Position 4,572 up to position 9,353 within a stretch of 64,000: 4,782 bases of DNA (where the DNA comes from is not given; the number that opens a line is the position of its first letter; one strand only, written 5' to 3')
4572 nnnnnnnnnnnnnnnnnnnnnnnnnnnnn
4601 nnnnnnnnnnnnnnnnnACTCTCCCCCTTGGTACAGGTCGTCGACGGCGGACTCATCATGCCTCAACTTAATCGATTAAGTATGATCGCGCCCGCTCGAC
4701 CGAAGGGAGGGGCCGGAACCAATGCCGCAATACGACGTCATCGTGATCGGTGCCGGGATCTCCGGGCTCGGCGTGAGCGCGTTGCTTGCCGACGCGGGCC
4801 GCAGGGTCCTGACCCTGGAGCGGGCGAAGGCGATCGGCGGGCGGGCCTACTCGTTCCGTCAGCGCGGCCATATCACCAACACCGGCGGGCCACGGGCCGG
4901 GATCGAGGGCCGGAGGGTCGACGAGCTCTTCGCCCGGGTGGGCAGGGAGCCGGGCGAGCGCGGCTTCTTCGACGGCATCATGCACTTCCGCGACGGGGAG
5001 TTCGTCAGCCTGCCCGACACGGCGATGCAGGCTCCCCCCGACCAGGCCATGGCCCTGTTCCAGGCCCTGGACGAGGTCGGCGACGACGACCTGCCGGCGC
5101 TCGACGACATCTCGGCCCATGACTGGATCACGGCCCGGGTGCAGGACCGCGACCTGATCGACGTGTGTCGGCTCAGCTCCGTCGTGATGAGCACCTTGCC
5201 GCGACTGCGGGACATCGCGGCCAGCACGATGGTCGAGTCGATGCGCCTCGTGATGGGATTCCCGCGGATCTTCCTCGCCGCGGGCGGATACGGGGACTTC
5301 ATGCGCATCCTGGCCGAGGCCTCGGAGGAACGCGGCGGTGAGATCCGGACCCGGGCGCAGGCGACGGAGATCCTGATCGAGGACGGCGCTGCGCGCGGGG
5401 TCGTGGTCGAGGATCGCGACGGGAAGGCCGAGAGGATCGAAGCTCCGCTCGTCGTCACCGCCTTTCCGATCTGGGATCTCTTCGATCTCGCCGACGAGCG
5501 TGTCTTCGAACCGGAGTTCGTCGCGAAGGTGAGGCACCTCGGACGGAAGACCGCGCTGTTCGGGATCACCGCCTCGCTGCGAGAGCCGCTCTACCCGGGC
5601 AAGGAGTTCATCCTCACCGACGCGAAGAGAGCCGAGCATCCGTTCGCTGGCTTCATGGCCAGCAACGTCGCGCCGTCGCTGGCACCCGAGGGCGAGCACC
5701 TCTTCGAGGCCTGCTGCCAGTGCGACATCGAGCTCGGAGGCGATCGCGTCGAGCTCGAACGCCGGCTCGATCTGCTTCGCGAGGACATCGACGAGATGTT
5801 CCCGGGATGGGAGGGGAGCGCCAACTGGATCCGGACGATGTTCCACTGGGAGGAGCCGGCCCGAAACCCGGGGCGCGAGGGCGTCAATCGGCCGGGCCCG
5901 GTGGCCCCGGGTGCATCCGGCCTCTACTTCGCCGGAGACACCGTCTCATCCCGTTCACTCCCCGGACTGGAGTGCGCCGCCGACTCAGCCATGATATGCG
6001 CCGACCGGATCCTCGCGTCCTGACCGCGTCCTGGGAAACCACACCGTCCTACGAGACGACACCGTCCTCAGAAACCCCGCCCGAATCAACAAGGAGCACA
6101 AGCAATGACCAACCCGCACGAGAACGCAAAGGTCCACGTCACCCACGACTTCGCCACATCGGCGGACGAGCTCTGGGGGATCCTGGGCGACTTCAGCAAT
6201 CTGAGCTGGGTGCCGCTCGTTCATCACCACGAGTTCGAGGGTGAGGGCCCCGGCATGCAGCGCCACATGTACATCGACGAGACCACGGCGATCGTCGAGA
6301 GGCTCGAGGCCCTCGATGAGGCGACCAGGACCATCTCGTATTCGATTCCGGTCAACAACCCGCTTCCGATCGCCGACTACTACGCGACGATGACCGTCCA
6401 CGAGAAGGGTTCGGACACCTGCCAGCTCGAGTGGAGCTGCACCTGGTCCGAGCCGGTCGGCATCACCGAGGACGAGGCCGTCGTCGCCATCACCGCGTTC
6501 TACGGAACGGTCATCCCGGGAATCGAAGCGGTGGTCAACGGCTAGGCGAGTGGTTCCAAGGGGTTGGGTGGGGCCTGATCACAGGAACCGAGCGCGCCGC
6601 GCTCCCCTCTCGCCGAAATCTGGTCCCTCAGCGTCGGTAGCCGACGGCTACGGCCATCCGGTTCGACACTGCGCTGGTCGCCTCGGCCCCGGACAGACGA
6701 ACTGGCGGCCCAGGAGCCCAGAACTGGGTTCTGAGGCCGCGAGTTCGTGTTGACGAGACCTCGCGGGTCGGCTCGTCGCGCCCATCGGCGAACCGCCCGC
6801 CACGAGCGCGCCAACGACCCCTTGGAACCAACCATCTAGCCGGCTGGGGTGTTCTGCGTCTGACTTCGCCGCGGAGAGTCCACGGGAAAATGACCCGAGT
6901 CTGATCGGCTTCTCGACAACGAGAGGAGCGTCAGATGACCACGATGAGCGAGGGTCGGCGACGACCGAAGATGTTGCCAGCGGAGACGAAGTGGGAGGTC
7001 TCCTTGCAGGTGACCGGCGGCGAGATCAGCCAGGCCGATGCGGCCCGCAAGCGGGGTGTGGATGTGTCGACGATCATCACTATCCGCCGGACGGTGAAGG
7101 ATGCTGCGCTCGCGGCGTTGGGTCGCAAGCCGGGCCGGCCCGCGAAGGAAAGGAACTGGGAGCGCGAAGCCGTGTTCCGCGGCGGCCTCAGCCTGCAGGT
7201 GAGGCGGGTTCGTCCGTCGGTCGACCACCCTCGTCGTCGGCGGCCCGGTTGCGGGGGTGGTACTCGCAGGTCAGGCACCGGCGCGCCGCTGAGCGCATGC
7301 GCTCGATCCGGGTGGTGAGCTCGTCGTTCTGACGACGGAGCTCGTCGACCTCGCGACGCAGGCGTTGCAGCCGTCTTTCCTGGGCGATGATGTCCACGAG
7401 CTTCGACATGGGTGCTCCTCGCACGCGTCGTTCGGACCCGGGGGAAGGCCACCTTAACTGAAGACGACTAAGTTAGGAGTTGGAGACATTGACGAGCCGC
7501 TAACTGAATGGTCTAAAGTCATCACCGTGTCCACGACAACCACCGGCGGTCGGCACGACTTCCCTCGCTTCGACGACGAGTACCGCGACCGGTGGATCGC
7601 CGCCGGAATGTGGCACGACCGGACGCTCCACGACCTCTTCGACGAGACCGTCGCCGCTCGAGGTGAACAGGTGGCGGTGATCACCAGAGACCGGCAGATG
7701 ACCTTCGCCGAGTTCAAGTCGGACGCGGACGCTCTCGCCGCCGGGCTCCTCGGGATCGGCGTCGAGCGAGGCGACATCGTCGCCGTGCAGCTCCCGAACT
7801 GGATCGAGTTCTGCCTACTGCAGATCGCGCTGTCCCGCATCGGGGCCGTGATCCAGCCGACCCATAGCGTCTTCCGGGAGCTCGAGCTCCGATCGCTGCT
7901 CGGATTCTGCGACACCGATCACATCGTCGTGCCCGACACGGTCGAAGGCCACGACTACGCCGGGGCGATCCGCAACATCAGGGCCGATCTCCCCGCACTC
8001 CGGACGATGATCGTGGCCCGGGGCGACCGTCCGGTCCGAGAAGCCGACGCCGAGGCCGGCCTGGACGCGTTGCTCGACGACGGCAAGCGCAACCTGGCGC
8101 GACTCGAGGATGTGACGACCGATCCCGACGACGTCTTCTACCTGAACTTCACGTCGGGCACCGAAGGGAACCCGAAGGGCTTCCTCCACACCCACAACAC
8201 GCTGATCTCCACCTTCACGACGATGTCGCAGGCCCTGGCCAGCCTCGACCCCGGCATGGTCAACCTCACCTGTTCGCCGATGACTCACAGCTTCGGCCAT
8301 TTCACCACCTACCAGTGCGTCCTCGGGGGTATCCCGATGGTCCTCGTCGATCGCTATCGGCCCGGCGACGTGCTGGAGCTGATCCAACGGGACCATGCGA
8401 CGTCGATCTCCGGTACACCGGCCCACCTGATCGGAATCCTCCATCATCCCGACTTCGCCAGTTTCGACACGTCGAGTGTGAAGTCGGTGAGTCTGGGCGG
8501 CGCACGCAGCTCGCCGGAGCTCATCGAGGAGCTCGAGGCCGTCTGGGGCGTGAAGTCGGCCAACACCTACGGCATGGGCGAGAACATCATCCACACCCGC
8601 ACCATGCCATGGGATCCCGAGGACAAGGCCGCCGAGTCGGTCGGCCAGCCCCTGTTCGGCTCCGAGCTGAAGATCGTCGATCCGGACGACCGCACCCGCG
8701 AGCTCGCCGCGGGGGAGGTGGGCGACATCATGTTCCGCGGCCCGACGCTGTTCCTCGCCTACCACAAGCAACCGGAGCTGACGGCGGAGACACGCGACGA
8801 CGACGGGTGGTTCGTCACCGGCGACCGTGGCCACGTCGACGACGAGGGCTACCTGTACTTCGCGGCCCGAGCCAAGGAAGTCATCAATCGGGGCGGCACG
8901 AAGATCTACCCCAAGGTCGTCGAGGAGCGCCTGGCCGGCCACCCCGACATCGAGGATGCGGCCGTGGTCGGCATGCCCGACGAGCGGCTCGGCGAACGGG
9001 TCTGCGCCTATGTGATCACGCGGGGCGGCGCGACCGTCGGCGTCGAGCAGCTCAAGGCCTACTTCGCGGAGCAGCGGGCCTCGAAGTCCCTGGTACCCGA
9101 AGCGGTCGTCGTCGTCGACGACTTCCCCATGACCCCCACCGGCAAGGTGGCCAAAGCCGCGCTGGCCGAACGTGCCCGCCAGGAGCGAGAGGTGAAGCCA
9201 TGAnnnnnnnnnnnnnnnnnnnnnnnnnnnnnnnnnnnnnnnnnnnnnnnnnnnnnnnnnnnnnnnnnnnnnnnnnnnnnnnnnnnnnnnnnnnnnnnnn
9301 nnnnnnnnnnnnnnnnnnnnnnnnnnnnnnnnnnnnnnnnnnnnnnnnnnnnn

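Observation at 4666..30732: Recurrent AT-rich inverted-repeat box in five promoter regions: candidate operator of an unassigned regulon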

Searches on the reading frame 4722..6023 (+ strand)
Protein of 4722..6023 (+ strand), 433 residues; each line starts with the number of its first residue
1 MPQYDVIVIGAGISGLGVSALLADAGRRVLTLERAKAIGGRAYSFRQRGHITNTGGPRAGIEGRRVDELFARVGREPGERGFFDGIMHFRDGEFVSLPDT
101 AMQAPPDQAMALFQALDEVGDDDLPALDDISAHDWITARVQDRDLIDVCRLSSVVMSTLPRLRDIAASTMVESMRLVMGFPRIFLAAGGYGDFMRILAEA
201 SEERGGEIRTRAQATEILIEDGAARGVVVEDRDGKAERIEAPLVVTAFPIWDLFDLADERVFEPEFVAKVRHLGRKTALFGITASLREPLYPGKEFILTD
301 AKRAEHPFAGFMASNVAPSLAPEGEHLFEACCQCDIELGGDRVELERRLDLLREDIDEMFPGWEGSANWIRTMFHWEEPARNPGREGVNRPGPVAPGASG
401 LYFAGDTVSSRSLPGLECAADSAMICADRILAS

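Call 12: search_protein_families(library=pfam, proteins=[window:4722-6023:+])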
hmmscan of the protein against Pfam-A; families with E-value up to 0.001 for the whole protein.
window:4722-6023:+ (433 aa): 11 families
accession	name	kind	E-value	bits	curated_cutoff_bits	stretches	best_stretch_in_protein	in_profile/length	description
PF01593.30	Amino_oxidase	-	4.3e-18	66.2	19.8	1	13-431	1-443/443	Flavin containing amine oxidoreductase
PF01266.30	DAO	-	2.1e-11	44.4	27.9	1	5-55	1-50/353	FAD dependent oxidoreductase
PF13450.12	NAD_binding_8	-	9.7e-10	39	21.9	1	8-55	1-48/68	NAD(P)-binding Rossmann-like domain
PF00890.30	FAD_binding_2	-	1.2e-08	35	20.4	0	193-246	144-199/414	FAD binding domain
PF01494.25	FAD_binding_3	-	6.5e-08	32.6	22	0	4-37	2-35/349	FAD binding domain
PF12831.13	FAD_oxidored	-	5e-06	26.5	27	1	5-74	1-69/416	FAD dependent oxidoreductase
PF03486.20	HI0933_like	-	0.00035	20.5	50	0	5-40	2-37/244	HI0933-like protein Rossmann domain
PF07992.20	Pyr_redox_2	-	0.00038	20.4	26.1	0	5-42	144-180/291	Pyridine nucleotide-disulphide oxidoreductase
PF00996.24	GDI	-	0.00056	19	23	0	3-45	4-46/436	GDP dissociation inhibitor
PF01946.23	Thi4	-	0.00062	19.5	26.2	1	4-42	18-57/235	Thi4 family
PF00070.33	Pyr_redox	-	0.00091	20.1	22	0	6-39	2-35/82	Pyridine nucleotide-disulphide oxidoreductase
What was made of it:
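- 4722..6545 (+): Predicted target unit: FAD amine-oxidase-like oxidoreductase plus SRPBCC (Polyketide_cyc2) protein. Call 12.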

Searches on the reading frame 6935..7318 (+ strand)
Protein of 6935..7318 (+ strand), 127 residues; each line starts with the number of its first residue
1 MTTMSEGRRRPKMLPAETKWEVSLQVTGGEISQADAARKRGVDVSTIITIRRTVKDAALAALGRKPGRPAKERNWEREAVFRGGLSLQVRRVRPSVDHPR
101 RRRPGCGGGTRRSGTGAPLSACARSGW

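Call 25: search_protein_families(library=pfam, max_evalue=0.1, proteins=[window:6935-7318:+])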
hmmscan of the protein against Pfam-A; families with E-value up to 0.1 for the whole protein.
window:6935-7318:+ (127 aa): 1 family
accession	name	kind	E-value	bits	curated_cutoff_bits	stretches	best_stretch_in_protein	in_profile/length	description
PF13518.12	HTH_28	-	0.022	15.3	25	1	22-70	5-52/52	Helix-turn-helix domain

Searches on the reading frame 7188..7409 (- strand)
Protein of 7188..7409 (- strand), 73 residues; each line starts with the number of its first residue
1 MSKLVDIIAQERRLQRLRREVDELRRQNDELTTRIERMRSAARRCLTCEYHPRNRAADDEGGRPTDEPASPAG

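Call 25: search_protein_families(library=pfam, max_evalue=0.1, proteins=[window:7188-7409:-])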
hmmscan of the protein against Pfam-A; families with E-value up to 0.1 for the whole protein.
window:7188-7409:- (73 aa): 12 families
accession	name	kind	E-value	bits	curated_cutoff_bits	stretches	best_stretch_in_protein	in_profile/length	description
PF02344.20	Myc-LZ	-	3.9e-05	23.8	24.3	1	15-41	4-30/31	Myc leucine zipper domain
PF16331.10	TolA_bind_tri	-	0.00084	19.8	30.1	1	7-40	20-53/76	TolA binding protein trimerisation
PF04977.20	DivIC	-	0.001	19.3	28.9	1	3-39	15-51/80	Septum formation initiator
PF24980.1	LSU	-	0.0021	18.5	30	1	20-40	2-22/53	Response to Low Sulfur (LSU) family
PF17082.10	Spc29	-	0.0024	18.2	31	1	7-44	127-164/245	Spindle Pole Component 29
PF06005.17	ZapB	-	0.0068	17.3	31.5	1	13-41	19-47/71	Cell division protein ZapB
PF05377.16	FlaC_arch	-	0.042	14.7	27.8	1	11-40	6-35/55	Flagella accessory protein C (FlaC)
PF18904.5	DUF5660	-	0.045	14.4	24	1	11-51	7-47/109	Domain of unknown function (DUF5660)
PF19717.4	DUF6212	-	0.047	13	26.4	1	9-43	48-82/395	Family of unknown function (DUF6212)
PF05557.18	MAD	-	0.05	12.4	30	1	13-52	449-482/661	Mitotic checkpoint protein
PF14775.11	NYD-SP28_assoc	-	0.088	13.4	27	0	16-36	37-57/60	Sperm tail C-terminal domain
PF10205.14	KLRAQ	-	0.1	13.4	27.3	0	9-40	37-68/105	Predicted coiled-coil domain-containing protein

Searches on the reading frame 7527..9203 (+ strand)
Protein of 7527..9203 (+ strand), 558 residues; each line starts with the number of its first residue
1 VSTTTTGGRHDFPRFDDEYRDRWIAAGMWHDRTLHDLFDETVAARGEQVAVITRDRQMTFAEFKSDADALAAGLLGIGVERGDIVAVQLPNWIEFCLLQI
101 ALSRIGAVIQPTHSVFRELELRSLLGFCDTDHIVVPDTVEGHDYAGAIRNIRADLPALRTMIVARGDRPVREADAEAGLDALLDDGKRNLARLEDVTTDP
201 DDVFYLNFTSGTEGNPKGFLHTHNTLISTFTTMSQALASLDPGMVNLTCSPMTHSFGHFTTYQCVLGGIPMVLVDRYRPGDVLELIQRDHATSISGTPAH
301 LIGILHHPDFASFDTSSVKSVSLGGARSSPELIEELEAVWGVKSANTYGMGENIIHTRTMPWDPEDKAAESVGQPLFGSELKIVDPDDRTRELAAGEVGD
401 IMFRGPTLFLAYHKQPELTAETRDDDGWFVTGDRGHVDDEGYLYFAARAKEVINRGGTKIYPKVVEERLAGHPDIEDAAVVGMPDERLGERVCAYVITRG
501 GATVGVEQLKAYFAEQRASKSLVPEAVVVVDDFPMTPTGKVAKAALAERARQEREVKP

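Call 12: search_protein_families(library=pfam, proteins=[window:7527-9203:+])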
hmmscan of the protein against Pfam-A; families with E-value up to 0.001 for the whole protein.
window:7527-9203:+ (558 aa): 2 families
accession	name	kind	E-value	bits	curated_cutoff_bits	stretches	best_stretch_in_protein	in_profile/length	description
PF00501.34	AMP-binding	-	2.8e-74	250.7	29.9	1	38-412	1-383/384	AMP-binding enzyme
PF13193.12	AMP-binding_C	-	3.6e-15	57.1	24.5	1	465-540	2-76/76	AMP-binding enzyme C-terminal domain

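Call 50: find_homologous_proteins(query=window:7527-9203:+, max_evalue=1e-150)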
Query window:7527-9203:+ (558 aa): 232 proteins with E <= 1e-150 among 8000 candidates; the best 120 are listed.
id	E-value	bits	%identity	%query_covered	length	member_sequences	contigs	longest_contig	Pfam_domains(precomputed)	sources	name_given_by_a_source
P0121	0.0e+0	1209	100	95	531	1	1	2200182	PF00501.35,PF13193.13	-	-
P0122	0.0e+0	1041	82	97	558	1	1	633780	PF00501.35,PF13193.13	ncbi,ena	-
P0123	1.9e-298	1009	80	97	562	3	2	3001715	PF00501.35,PF13193.13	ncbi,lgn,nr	ncbi:MAG: AMP-binding protein [Acidimicrobiia bacterium]|nr:AMP-binding protein [Acidimicrobiia bact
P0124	4.6e-296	1001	82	92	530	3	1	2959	PF00501.35,PF13193.13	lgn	-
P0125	3.3e-289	978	76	100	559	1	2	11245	PF00501.35,PF13193.13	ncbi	-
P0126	4.6e-278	941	76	95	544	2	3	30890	PF00501.35,PF13193.13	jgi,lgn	-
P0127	1.2e-272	924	73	98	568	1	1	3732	PF00501.35,PF13193.13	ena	-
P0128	1.8e-272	923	73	99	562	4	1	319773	PF00501.35,PF13193.13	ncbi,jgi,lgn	jgi:acyl-CoA synthetase (AMP-forming)/AMP-acid ligase II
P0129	9.2e-272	921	72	97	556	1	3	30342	PF00501.35,PF13193.13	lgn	-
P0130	5.4e-271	918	73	97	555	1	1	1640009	PF00501.35,PF13193.13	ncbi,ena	-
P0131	1.3e-269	914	72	99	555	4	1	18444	PF00501.35,PF13193.13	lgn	-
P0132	1.2e-268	910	72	98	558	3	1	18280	PF00501.35,PF13193.13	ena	-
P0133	1.4e-268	910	72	97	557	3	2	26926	PF00501.35,PF13193.13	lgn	-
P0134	3.2e-268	909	72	98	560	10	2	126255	PF00501.35,PF13193.13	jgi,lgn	-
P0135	1.3e-267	907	73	97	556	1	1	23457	PF00501.35,PF13193.13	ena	-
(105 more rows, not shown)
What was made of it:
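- Tried and rejected: P0121 shows that the source is a 2.2-Mb contig (call 50).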

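Call 51: find_encoding_contigs(protein=P0122, flank=10000, max_places=1)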
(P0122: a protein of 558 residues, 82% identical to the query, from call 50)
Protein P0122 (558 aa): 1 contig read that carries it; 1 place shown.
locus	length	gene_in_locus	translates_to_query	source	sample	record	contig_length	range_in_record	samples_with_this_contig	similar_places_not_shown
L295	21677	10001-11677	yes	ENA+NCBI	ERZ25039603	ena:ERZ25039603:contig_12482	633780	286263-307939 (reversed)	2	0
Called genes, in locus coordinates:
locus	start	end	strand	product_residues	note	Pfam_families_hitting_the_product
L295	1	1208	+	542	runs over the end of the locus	PF01266:DAO, PF01494:FAD_binding_3, PF01946:Thi4, PF03486:HI0933_like (weak), PF07992:Pyr_redox_2 (weak), PF12831:FAD_oxidored, PF13450:NAD_binding_8, PF01593:Amino_oxidase, +2 more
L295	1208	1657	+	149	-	-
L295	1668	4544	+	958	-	PF00890:FAD_binding_2 (weak), PF01266:DAO, PF01593:Amino_oxidase, PF13450:NAD_binding_8, PF14691:Fer4_20, PF01266:DAO, PF07992:Pyr_redox_2, PF13450:NAD_binding_8, +11 more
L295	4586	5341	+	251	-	-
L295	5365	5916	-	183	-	PF01243:PNPOx_N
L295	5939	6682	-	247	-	PF00106:adh_short, PF08659:KR, PF13561:adh_short_C2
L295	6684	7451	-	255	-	PF00106:adh_short, PF23441:SDR (faint), PF08659:KR, PF13561:adh_short_C2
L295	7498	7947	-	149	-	-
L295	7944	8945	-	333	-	PF01636:APH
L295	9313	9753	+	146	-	PF10604:Polyketide_cyc2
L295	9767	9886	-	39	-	-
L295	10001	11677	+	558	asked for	PF00501:AMP-binding, PF13193:AMP-binding_C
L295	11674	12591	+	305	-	PF00296:Bac_luciferase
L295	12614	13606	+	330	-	PF00296:Bac_luciferase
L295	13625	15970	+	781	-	PF02771:Acyl-CoA_dh_N, PF02770:Acyl-CoA_dh_M, PF00441:Acyl-CoA_dh_1, PF02771:Acyl-CoA_dh_N, PF02770:Acyl-CoA_dh_M (weak), PF00441:Acyl-CoA_dh_1, PF08028:Acyl-CoA_dh_2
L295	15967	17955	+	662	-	PF00724:Oxidored_FMN, PF00070:Pyr_redox (faint), PF07992:Pyr_redox_2, PF12831:FAD_oxidored (weak), PF13450:NAD_binding_8 (weak)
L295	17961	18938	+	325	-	PF04909:Amidohydro_2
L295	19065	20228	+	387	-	PF13452:FAS1_DH_region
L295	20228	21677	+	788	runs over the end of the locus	PF02515:CoA_transf_3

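Call 52: find_encoding_contigs(protein=P0123, flank=10000, max_places=1)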
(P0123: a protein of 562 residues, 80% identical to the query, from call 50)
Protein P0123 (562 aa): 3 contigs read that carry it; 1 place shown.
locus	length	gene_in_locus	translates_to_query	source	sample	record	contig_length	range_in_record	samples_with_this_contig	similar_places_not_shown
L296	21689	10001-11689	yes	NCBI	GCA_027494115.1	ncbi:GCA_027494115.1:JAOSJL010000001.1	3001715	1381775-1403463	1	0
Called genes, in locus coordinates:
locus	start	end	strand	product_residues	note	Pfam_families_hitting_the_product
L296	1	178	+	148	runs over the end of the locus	PF13305:TetR_C_33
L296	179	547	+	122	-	-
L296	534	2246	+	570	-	PF00890:FAD_binding_2 (faint), PF01266:DAO, PF01946:Thi4 (weak), PF12831:FAD_oxidored (weak), PF13450:NAD_binding_8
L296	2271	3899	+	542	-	PF01266:DAO, PF01494:FAD_binding_3, PF01946:Thi4, PF03486:HI0933_like (weak), PF07992:Pyr_redox_2 (weak), PF12831:FAD_oxidored, PF13450:NAD_binding_8, PF01593:Amino_oxidase, +1 more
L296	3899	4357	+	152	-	-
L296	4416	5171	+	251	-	-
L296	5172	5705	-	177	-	PF01243:PNPOx_N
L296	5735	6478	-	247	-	PF00106:adh_short, PF08659:KR, PF13561:adh_short_C2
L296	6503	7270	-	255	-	PF00106:adh_short, PF08659:KR, PF13561:adh_short_C2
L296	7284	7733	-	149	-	-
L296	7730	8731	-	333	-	PF01636:APH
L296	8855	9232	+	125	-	PF01946:Thi4 (weak), PF13450:NAD_binding_8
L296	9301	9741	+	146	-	PF10604:Polyketide_cyc2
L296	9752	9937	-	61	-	-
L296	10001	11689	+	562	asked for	PF00501:AMP-binding, PF13193:AMP-binding_C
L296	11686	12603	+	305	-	PF00296:Bac_luciferase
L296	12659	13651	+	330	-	PF00296:Bac_luciferase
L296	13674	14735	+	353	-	PF00296:Bac_luciferase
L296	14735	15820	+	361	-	PF00296:Bac_luciferase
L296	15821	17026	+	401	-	PF02771:Acyl-CoA_dh_N, PF02770:Acyl-CoA_dh_M, PF00441:Acyl-CoA_dh_1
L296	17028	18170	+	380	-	PF02771:Acyl-CoA_dh_N, PF02770:Acyl-CoA_dh_M, PF00441:Acyl-CoA_dh_1, PF08028:Acyl-CoA_dh_2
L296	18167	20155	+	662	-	PF00724:Oxidored_FMN, PF07992:Pyr_redox_2 (weak), PF00070:Pyr_redox (weak), PF00890:FAD_binding_2 (weak), PF01266:DAO (weak), PF03486:HI0933_like (weak), PF07992:Pyr_redox_2 (weak), PF12831:FAD_oxidored (weak), +2 more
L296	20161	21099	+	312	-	PF04909:Amidohydro_2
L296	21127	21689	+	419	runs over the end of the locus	PF13452:FAS1_DH_region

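Call 55: search_protein_families(library=pfam, max_evalue=0.01, proteins=[L296:179-547:+, L296:3899-4357:+, L296:534-2246:+])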
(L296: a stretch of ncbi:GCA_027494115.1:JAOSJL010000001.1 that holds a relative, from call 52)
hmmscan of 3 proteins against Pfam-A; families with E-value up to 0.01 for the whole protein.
L296:179-547:+ (122 aa): 0 families

L296:3899-4357:+ (152 aa): 0 families

L296:534-2246:+ (570 aa): 10 families
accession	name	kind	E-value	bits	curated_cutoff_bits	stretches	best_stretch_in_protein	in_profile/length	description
PF01266.30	DAO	-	9e-15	55.5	27.9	2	9-55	1-49/353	FAD dependent oxidoreductase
PF00890.30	FAD_binding_2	-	6.9e-09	35.8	20.4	1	9-39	1-31/414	FAD binding domain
PF13450.12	NAD_binding_8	-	2.3e-08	34.6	21.9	1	12-66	1-53/68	NAD(P)-binding Rossmann-like domain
PF01946.23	Thi4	-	3.9e-08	33.2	26.2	1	7-48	17-59/235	Thi4 family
PF12831.13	FAD_oxidored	-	2.1e-06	27.7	27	1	9-59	1-50/416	FAD dependent oxidoreductase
PF07992.20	Pyr_redox_2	-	0.00014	21.9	26.1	1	8-39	1-32/291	Pyridine nucleotide-disulphide oxidoreductase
PF01593.30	Amino_oxidase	-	0.00053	19.8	19.8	0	235-280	196-238/443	Flavin containing amine oxidoreductase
PF01494.25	FAD_binding_3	-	0.002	17.9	22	1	7-39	1-33/349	FAD binding domain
PF01134.28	GIDA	-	0.0021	17.7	22.1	1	9-42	1-34/391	Glucose inhibited division protein A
PF03486.20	HI0933_like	-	0.0065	16.4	50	0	9-43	2-36/244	HI0933-like protein Rossmann domain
